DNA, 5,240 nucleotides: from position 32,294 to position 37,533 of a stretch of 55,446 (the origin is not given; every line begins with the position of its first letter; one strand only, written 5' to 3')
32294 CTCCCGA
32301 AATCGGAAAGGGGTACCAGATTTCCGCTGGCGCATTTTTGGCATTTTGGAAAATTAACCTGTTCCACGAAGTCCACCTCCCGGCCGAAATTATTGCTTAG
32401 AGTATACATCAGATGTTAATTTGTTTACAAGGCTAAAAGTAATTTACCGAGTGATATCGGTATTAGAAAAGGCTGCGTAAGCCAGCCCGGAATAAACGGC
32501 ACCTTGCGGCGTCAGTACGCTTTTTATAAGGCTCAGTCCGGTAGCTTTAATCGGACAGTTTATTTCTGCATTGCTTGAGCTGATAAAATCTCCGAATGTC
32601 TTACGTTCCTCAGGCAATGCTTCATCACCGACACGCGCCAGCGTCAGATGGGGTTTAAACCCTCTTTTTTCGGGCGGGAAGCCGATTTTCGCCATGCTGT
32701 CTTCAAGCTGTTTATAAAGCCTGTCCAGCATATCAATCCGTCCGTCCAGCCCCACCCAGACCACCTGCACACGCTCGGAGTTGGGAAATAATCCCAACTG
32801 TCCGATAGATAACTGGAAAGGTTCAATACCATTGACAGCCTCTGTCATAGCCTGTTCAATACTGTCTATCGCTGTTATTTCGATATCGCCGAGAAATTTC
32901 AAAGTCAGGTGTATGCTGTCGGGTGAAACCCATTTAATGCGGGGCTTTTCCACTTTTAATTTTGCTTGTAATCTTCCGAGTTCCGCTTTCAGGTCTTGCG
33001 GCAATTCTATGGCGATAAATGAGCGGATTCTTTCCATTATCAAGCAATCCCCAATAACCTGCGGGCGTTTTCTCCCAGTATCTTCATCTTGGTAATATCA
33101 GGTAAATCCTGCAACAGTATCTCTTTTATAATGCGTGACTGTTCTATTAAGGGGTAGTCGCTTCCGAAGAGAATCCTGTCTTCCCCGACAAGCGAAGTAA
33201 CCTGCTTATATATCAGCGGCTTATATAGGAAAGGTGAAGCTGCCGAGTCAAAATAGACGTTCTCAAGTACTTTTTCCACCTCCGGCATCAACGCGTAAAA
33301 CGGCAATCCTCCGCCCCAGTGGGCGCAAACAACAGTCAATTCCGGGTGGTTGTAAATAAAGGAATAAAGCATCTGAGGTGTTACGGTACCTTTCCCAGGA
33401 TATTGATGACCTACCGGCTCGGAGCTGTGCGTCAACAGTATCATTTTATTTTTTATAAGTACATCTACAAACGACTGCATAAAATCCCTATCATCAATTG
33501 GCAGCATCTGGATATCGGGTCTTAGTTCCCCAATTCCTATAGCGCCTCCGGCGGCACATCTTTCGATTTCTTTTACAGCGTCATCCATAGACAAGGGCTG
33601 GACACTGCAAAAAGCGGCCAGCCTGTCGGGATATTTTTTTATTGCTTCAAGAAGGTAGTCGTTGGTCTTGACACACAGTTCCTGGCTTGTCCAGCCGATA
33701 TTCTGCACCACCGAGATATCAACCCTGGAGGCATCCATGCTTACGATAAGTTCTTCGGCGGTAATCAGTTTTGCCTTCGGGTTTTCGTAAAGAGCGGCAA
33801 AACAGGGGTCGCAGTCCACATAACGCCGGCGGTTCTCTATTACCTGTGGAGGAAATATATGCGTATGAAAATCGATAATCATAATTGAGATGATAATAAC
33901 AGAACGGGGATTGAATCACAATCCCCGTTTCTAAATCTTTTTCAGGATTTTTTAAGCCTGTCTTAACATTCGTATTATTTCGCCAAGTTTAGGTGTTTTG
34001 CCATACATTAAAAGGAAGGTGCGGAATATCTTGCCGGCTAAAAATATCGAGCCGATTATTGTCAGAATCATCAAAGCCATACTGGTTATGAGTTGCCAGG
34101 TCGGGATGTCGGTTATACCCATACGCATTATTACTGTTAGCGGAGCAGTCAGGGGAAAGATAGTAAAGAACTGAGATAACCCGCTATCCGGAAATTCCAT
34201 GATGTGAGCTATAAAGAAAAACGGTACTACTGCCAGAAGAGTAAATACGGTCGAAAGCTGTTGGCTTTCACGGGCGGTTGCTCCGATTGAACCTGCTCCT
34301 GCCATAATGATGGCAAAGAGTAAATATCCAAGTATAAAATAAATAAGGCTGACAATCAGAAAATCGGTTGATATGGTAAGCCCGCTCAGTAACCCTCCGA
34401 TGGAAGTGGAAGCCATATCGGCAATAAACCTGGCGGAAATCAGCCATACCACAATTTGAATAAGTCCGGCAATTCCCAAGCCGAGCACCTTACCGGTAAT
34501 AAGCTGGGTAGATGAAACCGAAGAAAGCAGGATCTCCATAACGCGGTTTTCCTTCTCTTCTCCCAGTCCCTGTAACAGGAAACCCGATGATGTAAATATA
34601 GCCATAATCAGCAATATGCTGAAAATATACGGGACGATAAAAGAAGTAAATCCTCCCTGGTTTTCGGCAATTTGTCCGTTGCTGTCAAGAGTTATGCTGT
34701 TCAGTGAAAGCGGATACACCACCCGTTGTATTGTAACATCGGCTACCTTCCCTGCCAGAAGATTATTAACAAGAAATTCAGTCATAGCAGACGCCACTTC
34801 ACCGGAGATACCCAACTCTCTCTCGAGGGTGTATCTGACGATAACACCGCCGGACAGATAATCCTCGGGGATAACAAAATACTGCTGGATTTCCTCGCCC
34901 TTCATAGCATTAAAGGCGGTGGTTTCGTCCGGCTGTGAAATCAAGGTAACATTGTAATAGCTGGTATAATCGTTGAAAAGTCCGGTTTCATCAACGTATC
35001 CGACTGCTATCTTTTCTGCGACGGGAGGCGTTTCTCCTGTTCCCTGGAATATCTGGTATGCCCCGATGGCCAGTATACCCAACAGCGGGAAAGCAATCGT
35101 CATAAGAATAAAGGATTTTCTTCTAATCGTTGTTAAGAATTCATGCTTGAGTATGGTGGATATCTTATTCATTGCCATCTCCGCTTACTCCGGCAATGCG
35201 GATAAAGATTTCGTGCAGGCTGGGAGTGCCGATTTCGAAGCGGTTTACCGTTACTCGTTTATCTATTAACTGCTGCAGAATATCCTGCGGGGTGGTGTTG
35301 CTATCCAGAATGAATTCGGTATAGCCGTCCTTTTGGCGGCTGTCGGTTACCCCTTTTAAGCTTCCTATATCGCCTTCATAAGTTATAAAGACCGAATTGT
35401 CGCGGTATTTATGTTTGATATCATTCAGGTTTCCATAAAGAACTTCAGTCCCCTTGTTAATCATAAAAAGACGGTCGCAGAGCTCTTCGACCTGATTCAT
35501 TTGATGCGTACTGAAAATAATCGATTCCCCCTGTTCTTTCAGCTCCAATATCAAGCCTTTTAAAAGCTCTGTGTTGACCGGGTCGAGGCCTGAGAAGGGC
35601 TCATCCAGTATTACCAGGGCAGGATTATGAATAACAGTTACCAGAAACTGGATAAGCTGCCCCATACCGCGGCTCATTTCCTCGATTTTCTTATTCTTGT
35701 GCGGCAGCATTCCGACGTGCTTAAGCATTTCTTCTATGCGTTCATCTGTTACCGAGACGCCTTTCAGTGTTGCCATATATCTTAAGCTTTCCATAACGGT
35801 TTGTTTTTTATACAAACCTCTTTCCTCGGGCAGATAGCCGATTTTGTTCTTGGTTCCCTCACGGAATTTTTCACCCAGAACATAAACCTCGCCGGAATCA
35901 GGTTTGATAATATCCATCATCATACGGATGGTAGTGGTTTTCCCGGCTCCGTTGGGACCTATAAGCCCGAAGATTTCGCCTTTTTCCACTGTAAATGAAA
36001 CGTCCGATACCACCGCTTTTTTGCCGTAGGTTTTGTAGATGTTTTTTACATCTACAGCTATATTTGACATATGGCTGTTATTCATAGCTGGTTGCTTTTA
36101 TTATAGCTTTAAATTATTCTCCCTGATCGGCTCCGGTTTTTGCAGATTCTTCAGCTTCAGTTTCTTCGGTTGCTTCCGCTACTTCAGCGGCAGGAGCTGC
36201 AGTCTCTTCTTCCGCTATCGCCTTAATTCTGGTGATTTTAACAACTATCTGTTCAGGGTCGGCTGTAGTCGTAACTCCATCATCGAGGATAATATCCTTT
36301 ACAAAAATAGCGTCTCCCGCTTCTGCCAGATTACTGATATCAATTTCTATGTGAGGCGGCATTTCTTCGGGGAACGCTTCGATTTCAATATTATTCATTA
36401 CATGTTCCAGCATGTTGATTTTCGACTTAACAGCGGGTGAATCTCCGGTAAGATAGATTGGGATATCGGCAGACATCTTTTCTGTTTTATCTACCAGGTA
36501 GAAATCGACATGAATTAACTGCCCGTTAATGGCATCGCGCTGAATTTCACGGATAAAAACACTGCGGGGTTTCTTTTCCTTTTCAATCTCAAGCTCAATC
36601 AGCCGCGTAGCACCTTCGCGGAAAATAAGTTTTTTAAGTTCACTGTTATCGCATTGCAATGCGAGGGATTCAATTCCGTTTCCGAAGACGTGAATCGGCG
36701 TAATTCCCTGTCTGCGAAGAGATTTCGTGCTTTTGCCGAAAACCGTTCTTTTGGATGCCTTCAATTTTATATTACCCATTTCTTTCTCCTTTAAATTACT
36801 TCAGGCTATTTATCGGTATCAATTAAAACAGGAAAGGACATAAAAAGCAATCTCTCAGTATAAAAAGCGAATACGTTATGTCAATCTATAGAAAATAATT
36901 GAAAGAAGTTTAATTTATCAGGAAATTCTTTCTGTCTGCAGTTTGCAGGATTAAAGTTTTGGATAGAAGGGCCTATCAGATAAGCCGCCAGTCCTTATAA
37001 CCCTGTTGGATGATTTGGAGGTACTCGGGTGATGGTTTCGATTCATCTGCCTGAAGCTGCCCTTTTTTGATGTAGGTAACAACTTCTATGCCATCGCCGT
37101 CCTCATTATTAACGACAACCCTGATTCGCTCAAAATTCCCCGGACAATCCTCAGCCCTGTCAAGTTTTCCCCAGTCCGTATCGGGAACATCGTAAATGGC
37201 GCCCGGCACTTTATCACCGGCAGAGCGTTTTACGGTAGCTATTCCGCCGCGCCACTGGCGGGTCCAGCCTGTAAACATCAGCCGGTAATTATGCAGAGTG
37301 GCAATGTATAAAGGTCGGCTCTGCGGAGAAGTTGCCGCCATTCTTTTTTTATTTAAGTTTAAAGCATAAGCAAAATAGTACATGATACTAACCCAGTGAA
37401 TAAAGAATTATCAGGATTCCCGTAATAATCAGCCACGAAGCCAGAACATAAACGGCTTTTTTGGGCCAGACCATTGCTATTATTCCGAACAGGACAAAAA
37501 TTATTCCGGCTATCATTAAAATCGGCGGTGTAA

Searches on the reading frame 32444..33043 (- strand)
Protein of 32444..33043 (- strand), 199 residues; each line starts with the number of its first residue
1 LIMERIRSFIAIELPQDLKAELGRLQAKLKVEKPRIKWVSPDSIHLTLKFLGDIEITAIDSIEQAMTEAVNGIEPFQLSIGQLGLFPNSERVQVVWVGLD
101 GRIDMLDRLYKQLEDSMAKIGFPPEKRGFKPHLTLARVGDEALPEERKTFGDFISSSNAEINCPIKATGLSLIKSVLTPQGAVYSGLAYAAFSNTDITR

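Call 12: search_protein_families(library=pfam, proteins=[window:32444-33043:-], max_evalue=0.001)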
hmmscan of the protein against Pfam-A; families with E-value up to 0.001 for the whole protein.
window:32444-33043:- (199 aa): 3 families
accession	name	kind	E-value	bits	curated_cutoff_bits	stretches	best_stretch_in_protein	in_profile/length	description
PF02834.22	LigT_PEase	-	3.2e-29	101.4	23.3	2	12-96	1-87/87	LigT like Phosphoesterase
PF13563.12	2_5_RNA_ligase2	-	1.6e-13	51.4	27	1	16-146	3-125/152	2'-5' RNA ligase superfamily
PF10469.15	AKAP7_NLS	-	3.3e-07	30.8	24.4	1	9-139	4-150/208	AKAP7 2'5' RNA ligase-like domain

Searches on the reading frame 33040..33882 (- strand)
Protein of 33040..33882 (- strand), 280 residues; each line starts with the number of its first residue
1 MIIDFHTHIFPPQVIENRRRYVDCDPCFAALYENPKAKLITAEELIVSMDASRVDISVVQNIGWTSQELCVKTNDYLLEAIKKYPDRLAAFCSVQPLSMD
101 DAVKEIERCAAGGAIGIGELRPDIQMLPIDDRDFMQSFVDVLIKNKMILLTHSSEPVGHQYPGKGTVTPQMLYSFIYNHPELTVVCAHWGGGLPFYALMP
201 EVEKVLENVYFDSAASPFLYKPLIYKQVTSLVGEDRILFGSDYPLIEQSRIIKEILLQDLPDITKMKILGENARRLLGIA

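Call 69: search_protein_families(library=pfam, proteins=[window:33040-33882:-], max_evalue=0.0001)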
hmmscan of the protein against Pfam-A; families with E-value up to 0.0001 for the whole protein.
window:33040-33882:- (280 aa): 1 family
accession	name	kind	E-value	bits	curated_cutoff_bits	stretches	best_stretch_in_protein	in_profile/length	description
PF04909.20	Amidohydro_2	-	7.3e-34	118.3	26.4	1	3-279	1-289/289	Amidohydrolase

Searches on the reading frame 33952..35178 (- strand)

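Call 69: search_protein_families(library=pfam, proteins=[window:33952-35178:-], max_evalue=0.0001)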
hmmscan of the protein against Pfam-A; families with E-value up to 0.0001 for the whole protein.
window:33952-35178:- (408 aa): 2 families
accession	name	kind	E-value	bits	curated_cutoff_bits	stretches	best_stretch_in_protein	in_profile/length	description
PF12698.13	ABC2_membrane_3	-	7.2e-42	144.1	31.6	1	21-381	1-345/347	ABC-2 family transporter protein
PF12679.13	ABC2_membrane_2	-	7.2e-12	45.6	27.2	1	8-351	2-239/283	ABC-2 family transporter protein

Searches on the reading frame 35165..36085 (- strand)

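Call 69: search_protein_families(library=pfam, proteins=[window:35165-36085:-], max_evalue=0.0001)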
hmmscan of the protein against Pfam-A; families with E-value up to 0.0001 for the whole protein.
window:35165-36085:- (306 aa): 4 families
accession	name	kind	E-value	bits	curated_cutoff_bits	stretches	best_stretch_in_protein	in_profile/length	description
PF00005.33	ABC_tran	-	1.3e-28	100.7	25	1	27-164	2-136/137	ABC transporter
PF13732.12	DrrA1-3_C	-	3.5e-16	60.1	27.4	1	218-297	1-80/81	ATP-binding protein DrrA1-3-like, C-terminal domain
PF13304.12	AAA_21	-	1.3e-14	55.4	27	1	134-196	235-300/304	AAA domain, putative AbiEii toxin, Type IV TA system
PF02463.25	SMC_N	-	1.7e-05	24.8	40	0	102-210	108-212/220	RecF/RecN/SMC N terminal domain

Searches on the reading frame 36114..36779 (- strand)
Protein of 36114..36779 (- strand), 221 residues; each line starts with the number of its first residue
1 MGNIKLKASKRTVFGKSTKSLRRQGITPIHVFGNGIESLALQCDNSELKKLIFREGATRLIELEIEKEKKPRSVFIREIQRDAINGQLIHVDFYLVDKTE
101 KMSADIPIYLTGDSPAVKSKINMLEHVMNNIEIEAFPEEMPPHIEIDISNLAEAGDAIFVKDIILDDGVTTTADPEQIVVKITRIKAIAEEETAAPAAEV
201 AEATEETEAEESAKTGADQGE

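Call 69: search_protein_families(library=pfam, proteins=[window:36114-36779:-], max_evalue=0.0001)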
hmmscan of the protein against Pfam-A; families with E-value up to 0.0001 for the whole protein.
window:36114-36779:- (221 aa): 2 families
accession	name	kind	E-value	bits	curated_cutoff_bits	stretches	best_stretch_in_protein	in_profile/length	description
PF14693.11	Ribosomal_TL5_C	-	1.2e-20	74.1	27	1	101-184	1-82/84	Ribosomal protein TL5, C-terminal domain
PF01386.24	Ribosomal_L25p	-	6e-18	65.5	23.6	1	6-93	1-82/82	Ribosomal L25p family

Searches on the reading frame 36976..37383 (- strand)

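Call 69: search_protein_families(library=pfam, proteins=[window:36976-37383:-], max_evalue=0.0001)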
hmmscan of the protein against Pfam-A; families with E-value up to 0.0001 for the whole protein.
window:36976-37383:- (135 aa): 2 families
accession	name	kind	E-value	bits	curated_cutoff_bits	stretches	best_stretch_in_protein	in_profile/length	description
PF06094.17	GGACT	-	4.6e-11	43.8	22.8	1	18-117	19-114/120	Gamma-glutamyl cyclotransferase, AIG2-like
PF13772.11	AIG2_2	-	7.2e-09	36.4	27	1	59-128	2-69/83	AIG2-like family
